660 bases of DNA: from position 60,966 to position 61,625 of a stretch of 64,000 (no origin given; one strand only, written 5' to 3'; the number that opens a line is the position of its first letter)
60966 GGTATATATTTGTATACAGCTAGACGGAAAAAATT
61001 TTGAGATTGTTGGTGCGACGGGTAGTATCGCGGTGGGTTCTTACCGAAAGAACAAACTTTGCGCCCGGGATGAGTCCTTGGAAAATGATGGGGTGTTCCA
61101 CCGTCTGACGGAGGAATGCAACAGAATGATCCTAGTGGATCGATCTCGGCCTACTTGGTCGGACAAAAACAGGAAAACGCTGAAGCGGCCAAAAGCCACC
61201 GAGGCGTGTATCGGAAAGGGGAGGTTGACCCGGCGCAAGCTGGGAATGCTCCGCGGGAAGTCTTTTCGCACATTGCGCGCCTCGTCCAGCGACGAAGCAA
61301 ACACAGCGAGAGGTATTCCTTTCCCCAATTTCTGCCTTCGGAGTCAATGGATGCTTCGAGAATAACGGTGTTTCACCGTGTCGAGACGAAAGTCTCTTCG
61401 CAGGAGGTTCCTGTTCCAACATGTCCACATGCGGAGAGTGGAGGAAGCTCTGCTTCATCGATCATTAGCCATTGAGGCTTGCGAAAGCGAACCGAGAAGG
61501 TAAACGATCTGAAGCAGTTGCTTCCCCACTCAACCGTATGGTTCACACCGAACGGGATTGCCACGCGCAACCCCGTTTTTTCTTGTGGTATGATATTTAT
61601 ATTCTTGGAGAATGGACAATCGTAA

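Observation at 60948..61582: ~600 nt promoter-to-terminator non-coding region dense in GNRA-capped hairpins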

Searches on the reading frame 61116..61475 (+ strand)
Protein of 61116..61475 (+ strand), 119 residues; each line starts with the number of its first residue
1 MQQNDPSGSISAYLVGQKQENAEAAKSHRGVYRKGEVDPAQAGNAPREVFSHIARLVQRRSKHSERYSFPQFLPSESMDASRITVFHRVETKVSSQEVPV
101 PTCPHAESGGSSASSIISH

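Call 8: search_protein_families(library=pfam, proteins=[window:61116-61475:+], max_evalue=0.1)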
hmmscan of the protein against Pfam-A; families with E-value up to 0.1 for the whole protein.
window:61116-61475:+ (119 aa): 0 families

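Call 15: list_cluster_members(proteins=[window:61116-61472:+, window:61033-61362:+, window:61135-61458:-, window:61044-61328:-, window:61376-61657:-, window:61612-62430:+, window:59545-60852:+, window:62366-63133:+])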
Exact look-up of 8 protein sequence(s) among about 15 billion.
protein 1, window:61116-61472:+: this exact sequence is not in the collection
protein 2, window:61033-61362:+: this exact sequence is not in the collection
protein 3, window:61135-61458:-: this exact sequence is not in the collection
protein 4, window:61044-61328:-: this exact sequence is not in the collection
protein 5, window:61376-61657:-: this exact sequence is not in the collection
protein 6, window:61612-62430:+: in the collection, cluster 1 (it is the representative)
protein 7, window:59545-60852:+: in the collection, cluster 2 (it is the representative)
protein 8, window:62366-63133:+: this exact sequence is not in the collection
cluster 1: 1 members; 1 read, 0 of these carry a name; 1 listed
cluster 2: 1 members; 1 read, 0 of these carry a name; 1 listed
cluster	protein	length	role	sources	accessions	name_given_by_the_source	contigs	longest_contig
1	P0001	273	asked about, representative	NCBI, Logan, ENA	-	-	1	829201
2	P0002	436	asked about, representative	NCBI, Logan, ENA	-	-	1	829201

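Call 16: find_encoding_contigs(protein=P0001, flank=10000, max_places=6)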
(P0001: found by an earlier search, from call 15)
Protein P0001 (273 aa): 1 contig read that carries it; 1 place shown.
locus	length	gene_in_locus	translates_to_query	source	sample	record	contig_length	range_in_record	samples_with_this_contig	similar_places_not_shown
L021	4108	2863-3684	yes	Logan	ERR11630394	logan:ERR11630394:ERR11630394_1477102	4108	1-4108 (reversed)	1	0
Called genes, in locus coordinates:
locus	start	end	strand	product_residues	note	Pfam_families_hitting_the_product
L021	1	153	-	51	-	?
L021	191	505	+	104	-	-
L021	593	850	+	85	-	-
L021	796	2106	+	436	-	PF07963:N_methyl, PF13385:Laminin_G_3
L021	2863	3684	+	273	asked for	PF00528:BPD_transp_1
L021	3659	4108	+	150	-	?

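Call 17: find_related_loci(query=window:61116-61472:+, collection=metagenome_contigs, flank=3000)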
Query window:61116-61472:+ (119 aa) in metagenome_contigs; peptide patterns used: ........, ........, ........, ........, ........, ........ (x = any residue, [..] = any of these).
291 stretches matched a pattern, but none encodes a relative of the query by tblastn (E <= 1e-3).

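Call 27: find_homologous_proteins(query=P0001, max_evalue=1e-40)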
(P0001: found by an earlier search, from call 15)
Query P0001 (273 aa): 914 proteins with E <= 1e-40 among 8000 candidates; the best 120 are listed.
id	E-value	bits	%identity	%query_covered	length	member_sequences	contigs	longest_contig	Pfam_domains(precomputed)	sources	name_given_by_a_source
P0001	2.9e-168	576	100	100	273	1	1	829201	PF00528.28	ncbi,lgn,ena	-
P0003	2.0e-154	531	90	100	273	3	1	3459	PF00528.28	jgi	jgi:NitT/TauT family transport system permease protein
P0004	1.5e-148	512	86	100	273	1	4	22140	PF00528.28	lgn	-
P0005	3.1e-147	507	84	100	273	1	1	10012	PF00528.28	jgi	jgi:NitT/TauT family transport system permease protein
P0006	8.7e-146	503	84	100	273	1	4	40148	PF00528.28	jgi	jgi:NitT/TauT family transport system permease protein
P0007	3.5e-143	494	82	100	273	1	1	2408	PF00528.28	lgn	-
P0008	1.3e-141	489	83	100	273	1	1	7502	PF00528.28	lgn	-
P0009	2.8e-140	484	82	100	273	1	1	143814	PF00528.28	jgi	jgi:NitT/TauT family transport system permease protein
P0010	2.3e-136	472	78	100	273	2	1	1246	PF00528.28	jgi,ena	jgi:NitT/TauT family transport system permease protein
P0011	5.4e-135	467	79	100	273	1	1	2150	PF00528.28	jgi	jgi:NitT/TauT family transport system permease protein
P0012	2.5e-134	465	75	100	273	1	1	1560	PF00528.28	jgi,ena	jgi:NitT/TauT family transport system permease protein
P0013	1.6e-133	462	77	100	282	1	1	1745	PF00528.28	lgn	-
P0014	2.5e-133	462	77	100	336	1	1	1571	PF00528.28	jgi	jgi:NitT/TauT family transport system permease protein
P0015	1.2e-129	450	80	95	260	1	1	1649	PF00528.28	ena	-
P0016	5.1e-128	444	73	100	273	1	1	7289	PF00528.28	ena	-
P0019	2.2e-125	436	74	100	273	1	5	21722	PF00528.28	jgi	jgi:NitT/TauT family transport system permease protein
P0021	4.3e-125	435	78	95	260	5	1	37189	PF00528.28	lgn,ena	-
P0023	4.6e-123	428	79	94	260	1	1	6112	PF00528.28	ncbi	-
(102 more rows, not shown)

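Call 28: find_encoding_contigs(protein=P0003, flank=10000, max_places=4)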
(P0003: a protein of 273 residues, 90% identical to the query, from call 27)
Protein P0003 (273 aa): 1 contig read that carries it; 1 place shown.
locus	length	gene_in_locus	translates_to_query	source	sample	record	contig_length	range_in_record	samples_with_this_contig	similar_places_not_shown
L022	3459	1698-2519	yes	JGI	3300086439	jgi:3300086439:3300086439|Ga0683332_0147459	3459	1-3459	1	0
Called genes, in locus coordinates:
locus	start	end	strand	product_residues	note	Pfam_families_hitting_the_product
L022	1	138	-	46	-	?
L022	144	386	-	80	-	-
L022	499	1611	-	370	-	PF02353:CMAS, PF13489:Methyltransf_23, PF01728:FtsJ (faint), PF07021:MetW (weak), PF08241:Methyltransf_11, PF08242:Methyltransf_12, PF13649:Methyltransf_25, PF13847:Methyltransf_31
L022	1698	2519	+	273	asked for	PF00528:BPD_transp_1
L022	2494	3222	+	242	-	PF00005:ABC_tran, PF13304:AAA_21 (faint)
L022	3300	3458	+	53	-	?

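Call 29: find_encoding_contigs(protein=P0004, flank=10000, max_places=4)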
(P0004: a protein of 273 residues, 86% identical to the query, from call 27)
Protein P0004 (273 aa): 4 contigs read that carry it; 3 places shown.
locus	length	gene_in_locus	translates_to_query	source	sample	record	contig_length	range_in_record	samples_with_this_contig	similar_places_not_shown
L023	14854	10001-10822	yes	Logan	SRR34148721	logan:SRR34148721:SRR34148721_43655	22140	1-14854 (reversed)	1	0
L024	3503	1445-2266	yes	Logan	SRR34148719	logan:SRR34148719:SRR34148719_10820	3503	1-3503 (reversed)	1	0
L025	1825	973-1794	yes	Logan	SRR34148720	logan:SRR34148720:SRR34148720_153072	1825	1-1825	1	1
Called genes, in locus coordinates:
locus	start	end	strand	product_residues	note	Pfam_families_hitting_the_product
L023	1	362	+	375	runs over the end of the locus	PF14317:YcxB (weak)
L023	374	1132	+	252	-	PF05656:DUF805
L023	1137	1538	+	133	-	-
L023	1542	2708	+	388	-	-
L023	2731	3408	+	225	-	PF15569:Imm40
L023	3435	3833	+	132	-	PF05656:DUF805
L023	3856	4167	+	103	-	-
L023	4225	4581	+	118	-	-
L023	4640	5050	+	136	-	PF00903:Glyoxalase, PF22677:Ble-like_N, PF18029:Glyoxalase_6 (weak)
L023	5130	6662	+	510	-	-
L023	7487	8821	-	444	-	PF01565:FAD_binding_4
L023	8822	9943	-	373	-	PF02353:CMAS, PF13489:Methyltransf_23, PF07021:MetW (weak), PF08241:Methyltransf_11, PF08242:Methyltransf_12, PF13649:Methyltransf_25, PF13847:Methyltransf_31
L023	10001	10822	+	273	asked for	PF00528:BPD_transp_1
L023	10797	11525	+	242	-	PF00005:ABC_tran, PF13304:AAA_21 (faint)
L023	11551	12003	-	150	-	PF02308:MgtC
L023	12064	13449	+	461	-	PF01336:tRNA_anti-codon, PF00152:tRNA-synt_2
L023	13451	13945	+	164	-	PF00334:NDK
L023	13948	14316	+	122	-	-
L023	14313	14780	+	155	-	PF00293:NUDIX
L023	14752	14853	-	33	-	?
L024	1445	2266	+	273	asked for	PF00528:BPD_transp_1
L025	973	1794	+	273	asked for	PF00528:BPD_transp_1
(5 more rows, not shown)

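Call 30: find_encoding_contigs(protein=P0006, flank=10000, max_places=4)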
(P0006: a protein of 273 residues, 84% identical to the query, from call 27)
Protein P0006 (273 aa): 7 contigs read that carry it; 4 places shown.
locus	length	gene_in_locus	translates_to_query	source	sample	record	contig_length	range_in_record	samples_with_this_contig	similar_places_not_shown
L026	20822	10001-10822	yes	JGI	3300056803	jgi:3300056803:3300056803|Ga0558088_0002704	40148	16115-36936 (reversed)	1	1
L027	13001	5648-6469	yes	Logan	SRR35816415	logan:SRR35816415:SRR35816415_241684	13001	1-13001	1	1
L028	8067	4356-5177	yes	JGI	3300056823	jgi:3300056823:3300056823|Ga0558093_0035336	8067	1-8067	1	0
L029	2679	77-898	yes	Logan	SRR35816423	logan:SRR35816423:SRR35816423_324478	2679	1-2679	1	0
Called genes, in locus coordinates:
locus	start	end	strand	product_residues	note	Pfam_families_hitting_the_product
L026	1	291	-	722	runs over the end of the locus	PF00133:tRNA-synt_1, PF09334:tRNA-synt_1g (weak), PF13603:tRNA-synt_1_2 (weak), PF09334:tRNA-synt_1g (weak), PF08264:Anticodon_1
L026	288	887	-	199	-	PF12844:HTH_19, PF01381:HTH_3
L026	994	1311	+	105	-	-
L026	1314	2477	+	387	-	PF01702:TGT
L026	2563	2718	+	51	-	-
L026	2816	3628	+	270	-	PF12705:PDDEXK_1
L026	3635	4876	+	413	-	PF13742:tRNA_anti_2, PF01336:tRNA_anti-codon (weak), PF02601:Exonuc_VII_L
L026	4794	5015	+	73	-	-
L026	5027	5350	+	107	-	-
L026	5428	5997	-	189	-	PF02525:Flavodoxin_2, PF03358:FMN_red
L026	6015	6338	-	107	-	PF12802:MarR_2 (weak), PF01022:HTH_5, PF12840:HTH_20 (weak), PF13412:HTH_24 (weak), PF01978:TrmB (weak)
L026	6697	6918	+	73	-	-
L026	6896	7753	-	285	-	PF02673:BacA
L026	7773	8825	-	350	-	PF00814:TsaD, PF22521:HypF_C_2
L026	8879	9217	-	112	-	-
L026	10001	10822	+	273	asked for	PF00528:BPD_transp_1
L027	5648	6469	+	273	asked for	PF00528:BPD_transp_1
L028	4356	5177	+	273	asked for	PF00528:BPD_transp_1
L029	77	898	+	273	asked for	PF00528:BPD_transp_1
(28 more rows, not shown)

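Call 31: find_encoding_contigs(protein=P0009, flank=10000, max_places=4)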
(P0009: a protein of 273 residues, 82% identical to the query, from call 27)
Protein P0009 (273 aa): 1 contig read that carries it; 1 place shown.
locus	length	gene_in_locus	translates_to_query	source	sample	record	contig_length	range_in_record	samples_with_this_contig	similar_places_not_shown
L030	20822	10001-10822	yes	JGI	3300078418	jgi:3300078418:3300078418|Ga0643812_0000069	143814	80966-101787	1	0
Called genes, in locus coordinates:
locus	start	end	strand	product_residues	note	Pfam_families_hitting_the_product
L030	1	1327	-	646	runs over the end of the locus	PF00580:UvrD-helicase, PF13245:AAA_19, PF01443:Viral_helicase1 (faint), PF13361:UvrD_C, PF13538:UvrD_C_2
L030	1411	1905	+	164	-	PF23577:LysM_RLK (faint), PF01476:LysM (weak)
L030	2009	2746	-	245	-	PF01078:Mg_chelatase, PF00493:MCM (weak)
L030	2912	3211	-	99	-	-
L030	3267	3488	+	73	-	-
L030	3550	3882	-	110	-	-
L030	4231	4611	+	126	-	PF02021:UPF0102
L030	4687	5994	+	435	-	PF08529:NusA_N, PF13184:KH_NusA_1st, PF26594:KH_NusA_2nd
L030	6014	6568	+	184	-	PF00719:Pyrophosphatase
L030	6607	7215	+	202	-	PF00574:CLP_protease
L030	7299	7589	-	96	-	-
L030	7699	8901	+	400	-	PF00579:tRNA-synt_1b, PF01479:S4 (weak)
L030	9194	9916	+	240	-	-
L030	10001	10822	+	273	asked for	PF00528:BPD_transp_1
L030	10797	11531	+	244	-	PF00005:ABC_tran, PF13304:AAA_21 (faint)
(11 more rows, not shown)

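Call 34: find_encoding_contigs(protein=P0005, flank=10000, max_places=3)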
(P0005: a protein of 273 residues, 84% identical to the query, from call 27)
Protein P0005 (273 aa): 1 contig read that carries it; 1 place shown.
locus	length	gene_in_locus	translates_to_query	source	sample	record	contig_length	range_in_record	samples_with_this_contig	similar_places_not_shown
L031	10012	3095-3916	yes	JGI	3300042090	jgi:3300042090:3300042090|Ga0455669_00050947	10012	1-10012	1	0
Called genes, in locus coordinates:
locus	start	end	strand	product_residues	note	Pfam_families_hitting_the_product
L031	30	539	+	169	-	-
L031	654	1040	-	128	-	-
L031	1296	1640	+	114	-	-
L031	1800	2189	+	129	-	-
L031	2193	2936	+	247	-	PF20335:DUF6630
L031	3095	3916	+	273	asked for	PF00528:BPD_transp_1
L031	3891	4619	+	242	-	PF00005:ABC_tran, PF13304:AAA_21 (faint)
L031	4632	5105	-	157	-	PF02308:MgtC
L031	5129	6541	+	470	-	PF01336:tRNA_anti-codon, PF00152:tRNA-synt_2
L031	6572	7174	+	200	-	PF00334:NDK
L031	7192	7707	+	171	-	PF00293:NUDIX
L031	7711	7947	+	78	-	PF00293:NUDIX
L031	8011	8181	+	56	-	-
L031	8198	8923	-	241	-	PF03462:PCRF, PF00472:RF-1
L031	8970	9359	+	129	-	PF00072:Response_reg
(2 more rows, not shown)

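Call 35: find_encoding_contigs(protein=P0008, flank=10000, max_places=3)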
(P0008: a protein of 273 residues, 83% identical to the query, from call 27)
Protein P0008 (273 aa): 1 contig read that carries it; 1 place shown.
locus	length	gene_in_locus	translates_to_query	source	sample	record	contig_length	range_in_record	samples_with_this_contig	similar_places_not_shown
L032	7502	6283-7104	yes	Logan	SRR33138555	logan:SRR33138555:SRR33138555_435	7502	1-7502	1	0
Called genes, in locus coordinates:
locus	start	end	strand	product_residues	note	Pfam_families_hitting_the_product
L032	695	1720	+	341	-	PF01972:SDH_protease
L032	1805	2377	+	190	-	PF00857:Isochorismatase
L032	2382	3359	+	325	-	PF00248:Aldo_ket_red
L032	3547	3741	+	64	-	-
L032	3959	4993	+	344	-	PF00224:PK, PF03328:HpcH_HpaI (faint)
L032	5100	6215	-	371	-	PF02353:CMAS, PF13489:Methyltransf_23, PF01728:FtsJ (weak), PF08241:Methyltransf_11, PF08242:Methyltransf_12, PF13649:Methyltransf_25, PF13847:Methyltransf_31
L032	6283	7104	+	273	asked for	PF00528:BPD_transp_1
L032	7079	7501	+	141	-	?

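Call 36: find_encoding_contigs(protein=P0021, flank=10000, max_places=3)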
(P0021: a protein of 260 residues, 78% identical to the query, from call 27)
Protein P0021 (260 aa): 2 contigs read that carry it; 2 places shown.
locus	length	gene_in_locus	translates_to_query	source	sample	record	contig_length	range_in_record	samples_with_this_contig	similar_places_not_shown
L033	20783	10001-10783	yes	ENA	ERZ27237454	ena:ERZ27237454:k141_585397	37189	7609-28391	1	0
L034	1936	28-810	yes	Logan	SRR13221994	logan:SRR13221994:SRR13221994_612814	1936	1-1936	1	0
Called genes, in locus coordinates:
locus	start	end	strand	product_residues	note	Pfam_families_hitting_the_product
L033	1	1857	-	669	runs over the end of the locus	PF00580:UvrD-helicase, PF13245:AAA_19, PF13604:AAA_30 (faint), PF13361:UvrD_C, PF13538:UvrD_C_2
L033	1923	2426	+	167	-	PF01476:LysM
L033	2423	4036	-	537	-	PF13541:ChlI, PF01078:Mg_chelatase, PF05496:RuvB_N (faint), PF07728:AAA_5, PF00493:MCM, PF13335:Mg_chelatase_C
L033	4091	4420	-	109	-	-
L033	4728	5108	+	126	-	PF02021:UPF0102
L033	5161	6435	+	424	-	PF08529:NusA_N, PF13184:KH_NusA_1st, PF26594:KH_NusA_2nd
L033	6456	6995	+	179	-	PF00719:Pyrophosphatase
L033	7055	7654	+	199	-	PF00574:CLP_protease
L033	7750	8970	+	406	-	PF00579:tRNA-synt_1b, PF22421:SYY_C-terminal (weak), PF01479:S4 (faint)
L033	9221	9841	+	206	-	-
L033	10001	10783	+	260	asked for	PF00528:BPD_transp_1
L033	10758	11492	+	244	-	PF13304:AAA_21 (faint), PF00005:ABC_tran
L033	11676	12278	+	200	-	-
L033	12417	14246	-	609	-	PF06480:FtsH_ext, PF00004:AAA, PF07728:AAA_5 (weak), PF17862:AAA_lid_3, PF01434:Peptidase_M41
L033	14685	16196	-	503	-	PF03116:NQR2_RnfD_RnfE (weak), PF00175:NAD_binding_1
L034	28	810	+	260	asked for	PF00528:BPD_transp_1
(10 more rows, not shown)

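Call 60: find_encoding_contigs(protein=P0023, flank=10000, max_places=3)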
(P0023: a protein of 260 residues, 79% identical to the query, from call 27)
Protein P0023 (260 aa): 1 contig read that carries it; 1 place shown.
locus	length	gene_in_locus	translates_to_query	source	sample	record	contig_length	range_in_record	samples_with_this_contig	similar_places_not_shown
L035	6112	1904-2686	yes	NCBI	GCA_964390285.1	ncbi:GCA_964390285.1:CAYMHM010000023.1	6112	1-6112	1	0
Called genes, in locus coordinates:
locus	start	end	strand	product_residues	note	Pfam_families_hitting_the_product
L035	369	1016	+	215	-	-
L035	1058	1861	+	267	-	PF07963:N_methyl (weak)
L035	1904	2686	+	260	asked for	PF00528:BPD_transp_1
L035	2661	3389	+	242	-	PF00005:ABC_tran, PF13304:AAA_21 (faint)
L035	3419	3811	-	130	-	-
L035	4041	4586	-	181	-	PF00892:EamA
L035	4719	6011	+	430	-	PF03952:Enolase_N, PF00113:Enolase_C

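Call 61: find_encoding_contigs(protein=P0019, flank=10000, max_places=5)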
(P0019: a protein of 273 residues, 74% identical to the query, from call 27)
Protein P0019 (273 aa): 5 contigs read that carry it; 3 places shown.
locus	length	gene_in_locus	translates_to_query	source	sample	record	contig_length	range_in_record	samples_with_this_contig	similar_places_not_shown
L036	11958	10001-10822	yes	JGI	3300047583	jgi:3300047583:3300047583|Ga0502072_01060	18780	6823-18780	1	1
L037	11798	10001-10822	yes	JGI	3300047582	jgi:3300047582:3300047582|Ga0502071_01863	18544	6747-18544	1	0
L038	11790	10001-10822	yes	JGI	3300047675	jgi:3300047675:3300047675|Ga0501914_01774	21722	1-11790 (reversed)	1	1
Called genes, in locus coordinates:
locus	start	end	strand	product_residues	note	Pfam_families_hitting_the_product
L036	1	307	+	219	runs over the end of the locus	-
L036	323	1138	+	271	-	PF25145:NfeD1b_N, PF01343:Peptidase_S49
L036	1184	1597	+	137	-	-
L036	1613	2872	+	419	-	PF00270:DEAD, PF04851:ResIII (weak), PF00271:Helicase_C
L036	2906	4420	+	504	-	PF07969:Amidohydro_3 (weak), PF01979:Amidohydro_1 (weak)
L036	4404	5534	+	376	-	PF01098:FTSW_RODA_SPOVE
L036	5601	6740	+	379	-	PF03033:Glyco_transf_28, PF04101:Glyco_tran_28_C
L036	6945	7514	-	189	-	PF02600:DsbB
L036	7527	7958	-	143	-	-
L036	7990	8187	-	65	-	-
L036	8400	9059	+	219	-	-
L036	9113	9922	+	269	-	PF07963:N_methyl (weak)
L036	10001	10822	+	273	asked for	PF00528:BPD_transp_1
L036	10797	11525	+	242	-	PF00005:ABC_tran, PF13304:AAA_21 (faint)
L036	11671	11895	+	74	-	PF03640:Lipoprotein_15 (weak)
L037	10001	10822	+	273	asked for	PF00528:BPD_transp_1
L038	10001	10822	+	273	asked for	PF00528:BPD_transp_1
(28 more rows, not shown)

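Call 71: search_protein_representatives(protein=window:61116-61472:+)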
Query: 119 residues. Proteins with E-value up to 0.001 (for the whole library): 1; up to 1e-10: 0; up to 1e-30: 0. The best 1 are listed.
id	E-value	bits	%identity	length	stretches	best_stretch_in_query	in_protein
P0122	3.2e-10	56.3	35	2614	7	79-113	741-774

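Call 74: find_encoding_contigs(protein=P0014, flank=10000, max_places=3)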
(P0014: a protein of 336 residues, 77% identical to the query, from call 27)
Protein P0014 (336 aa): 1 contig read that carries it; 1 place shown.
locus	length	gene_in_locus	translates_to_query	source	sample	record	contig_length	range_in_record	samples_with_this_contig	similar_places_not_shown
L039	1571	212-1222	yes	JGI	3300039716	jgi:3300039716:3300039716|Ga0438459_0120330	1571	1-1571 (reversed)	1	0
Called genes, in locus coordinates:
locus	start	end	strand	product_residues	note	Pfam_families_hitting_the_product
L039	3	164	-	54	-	?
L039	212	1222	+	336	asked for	PF00528:BPD_transp_1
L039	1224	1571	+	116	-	?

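Call 80: find_homologous_proteins(query=P0002, max_evalue=1e-10)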
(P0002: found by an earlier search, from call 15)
Query P0002 (436 aa): 912 proteins with E <= 1e-10 among 8000 candidates; the best 120 are listed.
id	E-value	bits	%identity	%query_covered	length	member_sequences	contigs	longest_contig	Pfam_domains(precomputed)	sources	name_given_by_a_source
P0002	5.0e-288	973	100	100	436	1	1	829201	PF07963.18,PF13385.14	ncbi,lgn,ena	-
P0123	1.6e-209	714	72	99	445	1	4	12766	PF07963.18,PF07953.21,PF13385.14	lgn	-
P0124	1.1e-129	451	54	99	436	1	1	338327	PF07963.18,PF07953.21,PF13385.14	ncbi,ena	-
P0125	1.7e-127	444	54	100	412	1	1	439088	PF07963.18,PF13385.14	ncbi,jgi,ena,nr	ncbi:MAG TPA: LamG-like jellyroll fold domain-containing protein [Candidatus Paceibacterota bacteriu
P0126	1.8e-125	437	55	98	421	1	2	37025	PF07963.18,PF13385.14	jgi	jgi:prepilin-type N-terminal cleavage/methylation domain-containing protein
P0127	4.1e-124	433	53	98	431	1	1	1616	PF07963.18,PF13385.14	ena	-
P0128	5.2e-121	423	53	98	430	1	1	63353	PF07963.18,PF13385.14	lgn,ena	-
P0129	2.5e-120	420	51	98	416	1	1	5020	PF07963.18,PF13385.14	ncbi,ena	-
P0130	9.6e-120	418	52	98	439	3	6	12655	PF07963.18,PF13385.14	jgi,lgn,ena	jgi:prepilin-type N-terminal cleavage/methylation domain-containing protein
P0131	6.0e-119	416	51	99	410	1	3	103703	PF07963.18,PF13385.14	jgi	jgi:prepilin-type N-terminal cleavage/methylation domain-containing protein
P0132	2.0e-116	408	51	98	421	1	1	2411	PF07963.18,PF13385.14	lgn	-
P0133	1.1e-115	405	50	99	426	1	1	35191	PF07963.18,PF13385.14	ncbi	-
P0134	3.5e-115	403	51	97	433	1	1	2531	PF07963.18,PF13385.14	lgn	-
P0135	6.2e-114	399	51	99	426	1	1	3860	PF07963.18,PF13385.14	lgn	-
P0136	9.7e-114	399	48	99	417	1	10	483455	PF07963.18,PF13385.14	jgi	jgi:prepilin-type N-terminal cleavage/methylation domain-containing protein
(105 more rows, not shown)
